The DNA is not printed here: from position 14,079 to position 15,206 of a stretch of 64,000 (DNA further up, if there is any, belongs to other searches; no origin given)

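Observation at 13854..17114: Type II RM-like module with a stand-alone Cas4-like Fe-S nuclease and no CRISPR array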

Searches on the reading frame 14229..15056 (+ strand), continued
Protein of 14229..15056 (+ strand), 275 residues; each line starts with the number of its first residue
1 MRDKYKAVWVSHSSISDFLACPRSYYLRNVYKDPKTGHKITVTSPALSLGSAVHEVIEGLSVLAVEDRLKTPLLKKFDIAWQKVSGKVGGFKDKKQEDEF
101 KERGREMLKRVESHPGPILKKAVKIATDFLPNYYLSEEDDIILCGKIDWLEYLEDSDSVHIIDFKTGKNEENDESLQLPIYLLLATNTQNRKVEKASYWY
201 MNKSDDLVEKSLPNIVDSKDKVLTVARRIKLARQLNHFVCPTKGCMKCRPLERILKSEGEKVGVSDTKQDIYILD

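Call 87: search_protein_families(library=pfam, proteins=[L019:4849-5823:+, L019:6163-6711:+, L019:6691-7185:-, L019:7608-8090:+, L020:6830-7336:+, L022:7252-7707:+, L023:6831-7181:+, L045:7338-8363:+, L045:8435-8746:+, L022:6886-7149:+], max_evalue=0.001)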
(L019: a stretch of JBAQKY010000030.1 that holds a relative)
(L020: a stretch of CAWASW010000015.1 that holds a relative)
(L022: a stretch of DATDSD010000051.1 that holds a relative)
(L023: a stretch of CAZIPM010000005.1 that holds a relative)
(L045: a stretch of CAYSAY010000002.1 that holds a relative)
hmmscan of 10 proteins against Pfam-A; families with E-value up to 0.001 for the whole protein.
L019:4849-5823:+ (325 aa): 7 families
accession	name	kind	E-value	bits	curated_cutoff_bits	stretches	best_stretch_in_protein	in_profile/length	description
PF12146.15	Hydrolase_4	-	3.8e-14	53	27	1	90-189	6-98/239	Serine aminopeptidase, S33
PF00561.26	Abhydrolase_1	-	1.4e-08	35.2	25.8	1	89-182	1-84/245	alpha/beta hydrolase fold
PF12697.13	Abhydrolase_6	-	1.6e-08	35.9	26.3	1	91-246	1-121/217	Alpha/beta hydrolase family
PF02129.25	Peptidase_S15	-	5.9e-07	29.9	23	1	76-180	9-108/262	X-Pro dipeptidyl-peptidase (S15 family)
PF00326.27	Peptidase_S9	-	8.9e-07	29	22.6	1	113-323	7-208/213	Prolyl oligopeptidase family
PF20434.5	BD-FAE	-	1.7e-05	24.9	26.8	0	84-285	9-214/215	BD-FAE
PF06500.17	FrsA-like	-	0.00031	20.1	22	0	51-197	156-296/414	Esterase FrsA-like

L019:6163-6711:+ (183 aa): 1 family
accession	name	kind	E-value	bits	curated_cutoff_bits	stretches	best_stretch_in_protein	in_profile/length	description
PF00293.34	NUDIX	-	1.1e-09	38.8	21.1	1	23-110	6-92/134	NUDIX domain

L019:6691-7185:- (165 aa): 1 family
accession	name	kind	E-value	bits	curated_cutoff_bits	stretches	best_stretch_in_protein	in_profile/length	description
PF00293.34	NUDIX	-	1.1e-15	58.3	21.1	1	6-122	3-132/134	NUDIX domain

L019:7608-8090:+ (161 aa): 1 family
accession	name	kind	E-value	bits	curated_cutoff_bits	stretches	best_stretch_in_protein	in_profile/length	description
PF00293.34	NUDIX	-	5.4e-14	52.8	21.1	1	35-141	5-122/134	NUDIX domain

L020:6830-7336:+ (169 aa): 0 families

L022:7252-7707:+ (152 aa): 0 families

L023:6831-7181:+ (117 aa): 1 family
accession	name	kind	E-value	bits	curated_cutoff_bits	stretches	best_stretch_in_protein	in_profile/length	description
PF13430.11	DUF4112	-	5.8e-28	97.6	23.3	1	9-106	4-104/105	Domain of unknown function (DUF4112)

L045:7338-8363:+ (342 aa): 10 families
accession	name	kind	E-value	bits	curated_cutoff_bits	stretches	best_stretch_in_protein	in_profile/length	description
PF12146.15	Hydrolase_4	-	1.9e-16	60.6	27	1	109-213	6-104/239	Serine aminopeptidase, S33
PF00561.26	Abhydrolase_1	-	4.1e-11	43.5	25.8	1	108-201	1-84/245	alpha/beta hydrolase fold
PF12697.13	Abhydrolase_6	-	4e-09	37.9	26.3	1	110-234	1-94/217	Alpha/beta hydrolase family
PF08840.17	BAAT_C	-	9.6e-09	36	20.9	1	173-325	9-161/210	BAAT / Acyl-CoA thioester hydrolase C terminal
PF00326.27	Peptidase_S9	-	3.6e-08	33.6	22.6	1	131-336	6-201/213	Prolyl oligopeptidase family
PF20434.5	BD-FAE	-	4.7e-08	33.3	26.8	1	105-304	11-214/215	BD-FAE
PF02129.25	Peptidase_S15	-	7.8e-06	26.2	23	1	97-198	11-107/262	X-Pro dipeptidyl-peptidase (S15 family)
PF01738.24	DLH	-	1.9e-05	24.8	21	0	166-323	76-187/217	Dienelactone hydrolase family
PF06500.17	FrsA-like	-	2.6e-05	23.7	22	1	86-217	176-297/414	Esterase FrsA-like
PF02230.22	Abhydrolase_2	-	0.00092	19.5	23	0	278-333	155-210/217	Phospholipase/Carboxylesterase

L045:8435-8746:+ (104 aa): 0 families

L022:6886-7149:+ (88 aa): 0 families
